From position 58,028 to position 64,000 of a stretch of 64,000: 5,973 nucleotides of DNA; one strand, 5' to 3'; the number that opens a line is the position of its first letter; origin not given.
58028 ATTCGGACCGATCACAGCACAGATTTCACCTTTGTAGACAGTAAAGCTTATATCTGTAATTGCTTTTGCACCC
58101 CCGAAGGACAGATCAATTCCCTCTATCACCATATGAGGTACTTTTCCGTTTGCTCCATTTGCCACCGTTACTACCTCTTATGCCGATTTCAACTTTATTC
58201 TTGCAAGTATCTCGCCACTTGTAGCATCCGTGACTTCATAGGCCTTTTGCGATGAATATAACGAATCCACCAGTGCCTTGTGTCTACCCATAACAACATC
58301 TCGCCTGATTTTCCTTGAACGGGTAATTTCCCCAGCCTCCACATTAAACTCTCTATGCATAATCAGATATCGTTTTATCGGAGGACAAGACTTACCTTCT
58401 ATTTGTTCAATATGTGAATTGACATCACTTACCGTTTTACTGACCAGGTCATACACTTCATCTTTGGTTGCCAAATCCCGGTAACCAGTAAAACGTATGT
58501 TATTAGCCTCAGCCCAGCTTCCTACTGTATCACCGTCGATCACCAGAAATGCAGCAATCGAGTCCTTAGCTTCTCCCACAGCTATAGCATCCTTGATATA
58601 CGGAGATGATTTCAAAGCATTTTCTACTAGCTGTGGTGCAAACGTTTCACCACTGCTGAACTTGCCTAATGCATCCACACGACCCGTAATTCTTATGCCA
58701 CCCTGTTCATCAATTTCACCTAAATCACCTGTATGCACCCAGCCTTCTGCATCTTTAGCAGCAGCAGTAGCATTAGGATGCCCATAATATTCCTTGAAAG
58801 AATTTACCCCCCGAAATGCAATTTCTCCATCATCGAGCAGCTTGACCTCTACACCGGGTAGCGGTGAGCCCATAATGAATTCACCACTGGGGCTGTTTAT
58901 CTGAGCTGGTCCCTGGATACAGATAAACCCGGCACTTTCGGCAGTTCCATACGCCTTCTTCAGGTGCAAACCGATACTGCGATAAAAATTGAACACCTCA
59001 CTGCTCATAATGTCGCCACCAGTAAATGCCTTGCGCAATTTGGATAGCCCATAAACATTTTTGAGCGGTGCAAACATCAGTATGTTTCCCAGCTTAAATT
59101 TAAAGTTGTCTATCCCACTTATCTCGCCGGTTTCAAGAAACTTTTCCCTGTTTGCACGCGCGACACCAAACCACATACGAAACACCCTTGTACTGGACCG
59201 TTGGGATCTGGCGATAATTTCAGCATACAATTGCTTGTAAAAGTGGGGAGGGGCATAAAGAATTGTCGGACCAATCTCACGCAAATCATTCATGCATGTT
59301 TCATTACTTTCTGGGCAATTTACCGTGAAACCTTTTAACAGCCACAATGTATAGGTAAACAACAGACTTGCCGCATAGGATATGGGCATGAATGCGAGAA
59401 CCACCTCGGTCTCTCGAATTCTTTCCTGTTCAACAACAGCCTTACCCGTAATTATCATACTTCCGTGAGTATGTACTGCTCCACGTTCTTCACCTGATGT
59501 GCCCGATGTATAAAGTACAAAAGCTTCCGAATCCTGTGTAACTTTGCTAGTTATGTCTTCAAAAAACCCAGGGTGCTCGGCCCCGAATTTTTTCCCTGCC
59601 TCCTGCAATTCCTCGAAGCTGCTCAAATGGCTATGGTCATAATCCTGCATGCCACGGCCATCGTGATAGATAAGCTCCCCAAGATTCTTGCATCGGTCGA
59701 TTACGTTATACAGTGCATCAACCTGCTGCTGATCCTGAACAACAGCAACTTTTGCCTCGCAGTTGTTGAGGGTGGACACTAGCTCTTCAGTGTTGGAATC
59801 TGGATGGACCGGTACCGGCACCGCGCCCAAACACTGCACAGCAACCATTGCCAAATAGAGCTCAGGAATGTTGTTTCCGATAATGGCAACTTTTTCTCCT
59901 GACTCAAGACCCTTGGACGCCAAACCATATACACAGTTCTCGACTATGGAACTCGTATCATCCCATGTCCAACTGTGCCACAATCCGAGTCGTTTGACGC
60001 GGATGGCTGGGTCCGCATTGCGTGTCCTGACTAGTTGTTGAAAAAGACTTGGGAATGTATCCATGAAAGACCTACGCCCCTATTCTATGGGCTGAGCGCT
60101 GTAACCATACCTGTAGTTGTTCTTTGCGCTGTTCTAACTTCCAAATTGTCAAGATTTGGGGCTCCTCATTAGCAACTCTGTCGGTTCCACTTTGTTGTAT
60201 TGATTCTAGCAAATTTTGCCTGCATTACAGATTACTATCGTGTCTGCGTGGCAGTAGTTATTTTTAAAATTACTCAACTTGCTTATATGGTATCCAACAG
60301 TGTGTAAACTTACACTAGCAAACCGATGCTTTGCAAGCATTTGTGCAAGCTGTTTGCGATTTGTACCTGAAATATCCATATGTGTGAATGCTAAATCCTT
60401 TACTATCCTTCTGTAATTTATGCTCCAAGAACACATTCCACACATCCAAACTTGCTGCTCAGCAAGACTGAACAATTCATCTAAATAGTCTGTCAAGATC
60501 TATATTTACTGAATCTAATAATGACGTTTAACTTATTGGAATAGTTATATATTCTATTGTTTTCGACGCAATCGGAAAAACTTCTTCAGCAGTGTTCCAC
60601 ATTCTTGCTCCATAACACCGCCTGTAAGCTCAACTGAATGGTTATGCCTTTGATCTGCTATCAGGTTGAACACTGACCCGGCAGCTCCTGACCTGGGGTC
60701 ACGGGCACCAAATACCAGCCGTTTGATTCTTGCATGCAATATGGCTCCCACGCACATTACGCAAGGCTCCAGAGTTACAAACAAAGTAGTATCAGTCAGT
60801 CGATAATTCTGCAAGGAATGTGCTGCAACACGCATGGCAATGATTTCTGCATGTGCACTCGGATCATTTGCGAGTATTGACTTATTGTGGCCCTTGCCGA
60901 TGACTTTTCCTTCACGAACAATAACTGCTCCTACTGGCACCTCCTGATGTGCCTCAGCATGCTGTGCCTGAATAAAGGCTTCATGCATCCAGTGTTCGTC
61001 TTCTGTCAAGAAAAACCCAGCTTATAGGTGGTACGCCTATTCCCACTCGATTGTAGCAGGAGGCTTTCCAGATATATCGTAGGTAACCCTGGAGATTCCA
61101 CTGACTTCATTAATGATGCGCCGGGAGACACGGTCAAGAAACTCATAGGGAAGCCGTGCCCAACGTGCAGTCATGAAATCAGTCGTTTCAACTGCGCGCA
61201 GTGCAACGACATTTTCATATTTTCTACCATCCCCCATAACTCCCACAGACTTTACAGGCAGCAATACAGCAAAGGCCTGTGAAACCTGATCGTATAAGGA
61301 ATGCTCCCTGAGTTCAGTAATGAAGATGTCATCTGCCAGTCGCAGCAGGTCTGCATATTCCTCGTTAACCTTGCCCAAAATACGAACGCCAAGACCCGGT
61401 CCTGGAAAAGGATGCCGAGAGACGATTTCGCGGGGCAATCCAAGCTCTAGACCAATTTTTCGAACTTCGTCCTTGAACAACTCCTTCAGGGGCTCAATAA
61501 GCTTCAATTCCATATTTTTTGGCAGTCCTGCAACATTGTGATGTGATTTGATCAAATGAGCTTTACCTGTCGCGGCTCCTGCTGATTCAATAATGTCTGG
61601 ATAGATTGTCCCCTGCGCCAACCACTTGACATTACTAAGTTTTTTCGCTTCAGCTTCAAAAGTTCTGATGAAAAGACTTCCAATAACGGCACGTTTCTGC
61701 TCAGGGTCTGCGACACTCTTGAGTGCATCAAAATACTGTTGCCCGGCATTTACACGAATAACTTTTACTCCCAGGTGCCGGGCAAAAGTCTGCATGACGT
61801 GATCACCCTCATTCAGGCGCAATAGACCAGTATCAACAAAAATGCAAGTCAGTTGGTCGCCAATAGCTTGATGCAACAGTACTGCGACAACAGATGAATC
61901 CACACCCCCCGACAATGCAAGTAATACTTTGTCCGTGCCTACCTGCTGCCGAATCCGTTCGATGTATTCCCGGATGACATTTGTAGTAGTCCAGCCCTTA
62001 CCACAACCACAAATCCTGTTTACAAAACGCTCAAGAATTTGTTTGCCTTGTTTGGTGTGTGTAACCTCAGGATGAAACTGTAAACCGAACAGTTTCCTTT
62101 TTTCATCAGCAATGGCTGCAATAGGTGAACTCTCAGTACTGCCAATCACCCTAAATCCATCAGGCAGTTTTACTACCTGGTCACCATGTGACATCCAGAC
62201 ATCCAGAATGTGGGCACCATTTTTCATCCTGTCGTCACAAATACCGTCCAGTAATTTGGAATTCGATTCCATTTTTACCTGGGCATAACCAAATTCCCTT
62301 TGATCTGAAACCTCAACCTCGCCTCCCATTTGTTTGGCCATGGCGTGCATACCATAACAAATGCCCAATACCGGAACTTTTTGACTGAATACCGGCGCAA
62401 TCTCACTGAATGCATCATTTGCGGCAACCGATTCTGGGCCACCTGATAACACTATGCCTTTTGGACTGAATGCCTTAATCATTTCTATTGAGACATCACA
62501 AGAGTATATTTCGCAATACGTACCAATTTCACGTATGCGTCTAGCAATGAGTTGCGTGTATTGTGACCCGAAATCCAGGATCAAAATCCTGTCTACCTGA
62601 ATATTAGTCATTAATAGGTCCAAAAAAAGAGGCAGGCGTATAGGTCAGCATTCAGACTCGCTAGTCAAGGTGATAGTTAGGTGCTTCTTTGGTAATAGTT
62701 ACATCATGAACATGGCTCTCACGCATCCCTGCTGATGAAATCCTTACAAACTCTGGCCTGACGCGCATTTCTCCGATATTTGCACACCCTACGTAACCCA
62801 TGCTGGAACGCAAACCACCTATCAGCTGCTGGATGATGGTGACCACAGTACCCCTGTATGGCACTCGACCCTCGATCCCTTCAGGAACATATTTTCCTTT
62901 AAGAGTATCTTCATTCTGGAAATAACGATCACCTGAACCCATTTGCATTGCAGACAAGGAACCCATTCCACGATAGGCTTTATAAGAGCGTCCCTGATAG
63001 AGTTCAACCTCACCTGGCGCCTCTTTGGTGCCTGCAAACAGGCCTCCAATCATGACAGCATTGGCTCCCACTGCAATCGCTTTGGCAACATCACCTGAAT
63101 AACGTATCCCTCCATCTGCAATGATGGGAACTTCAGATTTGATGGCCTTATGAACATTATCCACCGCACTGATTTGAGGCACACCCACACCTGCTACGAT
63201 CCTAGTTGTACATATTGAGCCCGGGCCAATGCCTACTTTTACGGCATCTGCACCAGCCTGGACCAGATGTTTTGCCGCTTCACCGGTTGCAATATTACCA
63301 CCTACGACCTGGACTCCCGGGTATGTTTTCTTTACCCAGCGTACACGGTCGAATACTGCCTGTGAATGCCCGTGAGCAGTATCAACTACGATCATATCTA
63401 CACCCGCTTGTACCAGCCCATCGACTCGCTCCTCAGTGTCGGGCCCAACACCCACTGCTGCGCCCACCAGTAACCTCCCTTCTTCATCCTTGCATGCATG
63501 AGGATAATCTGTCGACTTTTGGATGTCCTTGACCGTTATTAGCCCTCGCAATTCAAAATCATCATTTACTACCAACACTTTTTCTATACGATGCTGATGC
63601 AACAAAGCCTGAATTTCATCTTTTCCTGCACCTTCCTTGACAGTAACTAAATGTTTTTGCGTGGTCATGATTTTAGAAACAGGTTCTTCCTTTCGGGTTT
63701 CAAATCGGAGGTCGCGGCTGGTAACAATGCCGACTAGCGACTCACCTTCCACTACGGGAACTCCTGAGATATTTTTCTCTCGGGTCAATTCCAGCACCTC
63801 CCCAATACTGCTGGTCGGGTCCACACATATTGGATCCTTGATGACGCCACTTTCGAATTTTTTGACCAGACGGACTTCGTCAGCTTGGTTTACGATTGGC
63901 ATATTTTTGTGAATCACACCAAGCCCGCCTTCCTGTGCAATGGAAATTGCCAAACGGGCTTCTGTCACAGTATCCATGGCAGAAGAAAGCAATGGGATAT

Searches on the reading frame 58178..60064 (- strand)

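Call 26: search_protein_families(library=pfam, max_evalue=0.5, proteins=[window:58178-60064:-])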
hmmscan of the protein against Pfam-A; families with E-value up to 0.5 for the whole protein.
window:58178-60064:- (628 aa): 3 families
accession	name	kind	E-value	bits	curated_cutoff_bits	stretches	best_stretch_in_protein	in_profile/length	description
PF00501.34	AMP-binding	-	4.6e-53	180.8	29.9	1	16-427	9-384/384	AMP-binding enzyme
PF23562.2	AMP-binding_C_3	-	9.4e-06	26.5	20.8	1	469-606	6-123/124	AMP-binding enzyme C-terminal domain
PF13193.12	AMP-binding_C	-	0.082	14.3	24.5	0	480-511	2-38/76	AMP-binding enzyme C-terminal domain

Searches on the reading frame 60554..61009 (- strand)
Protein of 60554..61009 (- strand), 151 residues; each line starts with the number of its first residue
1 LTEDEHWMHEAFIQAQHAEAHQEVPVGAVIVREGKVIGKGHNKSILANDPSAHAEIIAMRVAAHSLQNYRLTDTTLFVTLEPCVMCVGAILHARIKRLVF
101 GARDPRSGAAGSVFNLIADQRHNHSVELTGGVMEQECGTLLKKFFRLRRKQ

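Call 26: search_protein_families(library=pfam, max_evalue=0.5, proteins=[window:60554-61009:-])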
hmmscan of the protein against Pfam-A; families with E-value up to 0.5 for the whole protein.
window:60554-61009:- (151 aa): 8 families
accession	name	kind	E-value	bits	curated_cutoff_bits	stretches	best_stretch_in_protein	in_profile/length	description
PF14437.12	MafB19-deam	-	8.6e-40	136.3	27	1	3-149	2-142/142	MafB19-like deaminase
PF00383.29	dCMP_cyt_deam_1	-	3e-29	101.3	25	1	1-101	1-101/102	Cytidine and deoxycytidylate deaminase zinc-binding region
PF14439.12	Bd3614-deam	-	1.3e-05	25.6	38.5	1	27-95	12-79/113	Bd3614-like deaminase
PF18750.7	SNAD4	-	0.00011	22.6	27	1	43-92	22-73/130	Secreted Novel AID/APOBEC-like Deaminase 4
PF18782.7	NAD2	-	0.0038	17.8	27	1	42-91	43-95/179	Novel AID APOBEC clade 2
PF18778.7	NAD1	-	0.0043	17.6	27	1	41-91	38-91/175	Novel AID APOBEC clade 1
PF18772.7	APOBEC2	-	0.0053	17.2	26.8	1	44-91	41-90/175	APOBEC2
PF08210.17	APOBEC_N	-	0.0054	17.2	25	1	41-91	34-86/170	APOBEC-like N-terminal domain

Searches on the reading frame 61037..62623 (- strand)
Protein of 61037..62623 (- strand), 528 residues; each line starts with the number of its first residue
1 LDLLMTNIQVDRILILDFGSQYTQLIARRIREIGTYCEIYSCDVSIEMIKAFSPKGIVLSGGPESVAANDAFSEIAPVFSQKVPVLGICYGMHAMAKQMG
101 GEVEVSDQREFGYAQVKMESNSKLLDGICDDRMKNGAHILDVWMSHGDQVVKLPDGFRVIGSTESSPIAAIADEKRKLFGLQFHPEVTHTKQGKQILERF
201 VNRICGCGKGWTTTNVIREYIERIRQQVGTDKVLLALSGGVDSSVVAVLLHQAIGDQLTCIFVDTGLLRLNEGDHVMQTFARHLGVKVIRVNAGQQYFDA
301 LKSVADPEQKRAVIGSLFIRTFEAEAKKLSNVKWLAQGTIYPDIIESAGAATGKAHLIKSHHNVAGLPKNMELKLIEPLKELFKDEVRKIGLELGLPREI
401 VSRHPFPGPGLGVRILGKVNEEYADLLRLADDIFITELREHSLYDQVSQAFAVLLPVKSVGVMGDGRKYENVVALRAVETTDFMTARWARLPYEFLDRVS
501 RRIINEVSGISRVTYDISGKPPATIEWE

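Call 26: search_protein_families(library=pfam, max_evalue=0.5, proteins=[window:61037-62623:-])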
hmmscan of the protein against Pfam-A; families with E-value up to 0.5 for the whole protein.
window:61037-62623:- (528 aa): 15 families
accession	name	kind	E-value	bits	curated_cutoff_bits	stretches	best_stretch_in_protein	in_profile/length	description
PF00117.34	GATase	-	2.9e-44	151.5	22.8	1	14-201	1-187/190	Glutamine amidotransferase class-I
PF00958.27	GMP_synt_C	-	5.3e-44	148.6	27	1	437-527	2-92/92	GMP synthase C terminal domain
PF02540.23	NAD_synthase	-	8.1e-11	42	21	2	216-295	4-83/242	NAD synthase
PF07722.19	Peptidase_C26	-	1.4e-08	35.2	20.5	1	78-186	101-219/219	Peptidase C26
PF03054.22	tRNA_Me_trans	-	5.8e-06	26.5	20.6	1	232-265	2-34/202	tRNA methyl transferase HUP domain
PF00733.27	Asn_synthase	-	0.00025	21.2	21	1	226-301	13-88/354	Asparagine synthase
PF06508.19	QueC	-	0.00039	20.4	22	1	233-292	2-59/210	Queuosine biosynthesis protein QueC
PF01171.26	ATP_bind_3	-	0.0012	19.1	27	1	232-290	1-63/182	PP-loop family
PF00764.25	Arginosuc_synth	-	0.0047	17.4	27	1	232-269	1-38/162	Arginosuccinate synthase N-terminal HUP domain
PF01507.26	PAPS_reduct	-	0.0047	17.4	22.5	1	233-294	2-61/175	Phosphoadenosine phosphosulfate reductase domain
PF00177.27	Ribosomal_S7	-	0.028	14.5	24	1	187-233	12-58/148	Ribosomal protein S7p/S5e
PF10609.15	ParA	-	0.046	13.6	27.1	1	42-103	124-185/246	NUBPL iron-transfer P-loop NTPase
PF24167.1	DUF7411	-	0.072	13.1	28.7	1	233-339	3-103/194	Family of unknown function (DUF7411)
PF01174.25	SNO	-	0.12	12.7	27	0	81-202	67-184/188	SNO glutamine amidotransferase family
PF02568.20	ThiI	-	0.2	11.7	20.5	1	231-282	4-54/197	Thiamine biosynthesis protein (ThiI)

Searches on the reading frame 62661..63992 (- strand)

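Call 27: search_protein_families(library=ncbifam, max_evalue=0.5, proteins=[window:62661-63992:-])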
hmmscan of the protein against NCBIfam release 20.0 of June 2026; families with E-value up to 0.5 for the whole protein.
window:62661-63992:- (443 aa): 62 families (the best 25 are shown)
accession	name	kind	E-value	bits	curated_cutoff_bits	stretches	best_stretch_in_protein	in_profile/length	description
TIGR01302.1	IMP_dehydrog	equivalog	2e-169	564.2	481.5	1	1-410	37-449/450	IMP dehydrogenase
NF005311.0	PRK06843.1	equivalog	7.6e-119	397.2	779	2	150-431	118-400/404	inosine 5-monophosphate dehydrogenase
NF005869.0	PRK07807.1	equivalog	5.5e-88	296.1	549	1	2-427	48-473/479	GuaB1 family IMP dehydrogenase-related protein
NF052358.1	GMPRedGuaB1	equivalog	4.5e-86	289.9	675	1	2-427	48-473/479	GMP reductase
NF005493.0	PRK07107.1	equivalog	1.6e-80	271.1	585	1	1-436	54-496/502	IMP dehydrogenase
TIGR01303.1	IMP_DH_rel_1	equivalog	5e-78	263.1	562.75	1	4-427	49-471/475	GuaB1 family IMP dehydrogenase-related protein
NF003470.0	PRK05096.1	equivalog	3.6e-53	180.9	397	1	179-420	102-338/347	GMP reductase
TIGR01305.1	GMP_reduct_1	equivalog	8e-51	173.1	492.15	1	197-419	121-336/343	GMP reductase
NF003966.0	PRK05458.1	equivalog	2.5e-49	168.3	344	1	170-411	83-311/327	GMP reductase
TIGR01306.1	GMP_reduct_2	equivalog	1.5e-44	152.8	465.65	1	166-410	75-306/321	GMP reductase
TIGR01304.1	IMP_DH_rel_2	equivalog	4.3e-25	88.7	342.1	2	178-333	132-300/365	GuaB3 family IMP dehydrogenase-related protein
TIGR03966.1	actino_HemFlav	equivalog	1e-10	40.9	470.85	1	213-319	235-334/385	pre-mycofactocin synthase MftD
NF008398.0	PRK11197.1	subfamily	2.5e-10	39.7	376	1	215-322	235-335/381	L-lactate dehydrogenase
NF033901.1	L_lactate_LldD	exception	1.7e-09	37.2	550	1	214-327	234-340/377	FMN-dependent L-lactate dehydrogenase LldD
TIGR02151.1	IPP_isom_2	equivalog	2.1e-08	33.5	281.3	1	267-316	240-288/338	type 2 isopentenyl-diphosphate Delta-isomerase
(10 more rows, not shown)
